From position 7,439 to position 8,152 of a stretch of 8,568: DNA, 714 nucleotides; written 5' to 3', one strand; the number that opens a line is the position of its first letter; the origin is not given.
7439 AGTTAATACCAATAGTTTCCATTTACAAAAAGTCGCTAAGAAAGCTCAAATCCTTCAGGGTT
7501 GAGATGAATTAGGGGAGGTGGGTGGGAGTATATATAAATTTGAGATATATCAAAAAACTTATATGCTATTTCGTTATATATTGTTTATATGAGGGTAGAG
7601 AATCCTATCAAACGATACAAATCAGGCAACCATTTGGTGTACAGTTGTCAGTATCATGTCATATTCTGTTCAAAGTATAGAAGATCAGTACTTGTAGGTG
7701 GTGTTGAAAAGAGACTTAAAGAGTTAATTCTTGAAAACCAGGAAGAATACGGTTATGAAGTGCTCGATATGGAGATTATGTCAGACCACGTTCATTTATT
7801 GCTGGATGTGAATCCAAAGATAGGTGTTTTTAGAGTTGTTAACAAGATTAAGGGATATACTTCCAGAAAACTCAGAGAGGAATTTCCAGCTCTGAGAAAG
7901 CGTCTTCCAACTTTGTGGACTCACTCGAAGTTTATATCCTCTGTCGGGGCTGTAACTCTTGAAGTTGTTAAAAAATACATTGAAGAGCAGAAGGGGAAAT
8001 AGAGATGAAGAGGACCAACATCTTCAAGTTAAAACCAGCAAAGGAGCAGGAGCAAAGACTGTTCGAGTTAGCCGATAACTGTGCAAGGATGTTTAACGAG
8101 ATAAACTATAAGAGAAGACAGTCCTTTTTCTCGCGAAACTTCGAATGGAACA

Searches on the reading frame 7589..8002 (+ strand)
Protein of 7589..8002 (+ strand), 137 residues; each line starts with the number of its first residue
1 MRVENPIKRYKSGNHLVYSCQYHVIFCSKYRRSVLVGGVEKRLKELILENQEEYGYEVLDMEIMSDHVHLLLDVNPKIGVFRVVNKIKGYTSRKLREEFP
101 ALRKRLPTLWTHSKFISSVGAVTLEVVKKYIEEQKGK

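Call 42: search_protein_families(library=pfam, proteins=[window:7589-8002:+])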
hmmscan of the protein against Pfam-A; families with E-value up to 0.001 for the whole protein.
window:7589-8002:+ (137 aa): 1 family
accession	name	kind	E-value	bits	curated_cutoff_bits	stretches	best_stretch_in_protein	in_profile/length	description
PF01797.21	Y1_Tnp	-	8.9e-41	139.3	23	1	17-134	2-121/121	Transposase IS200 like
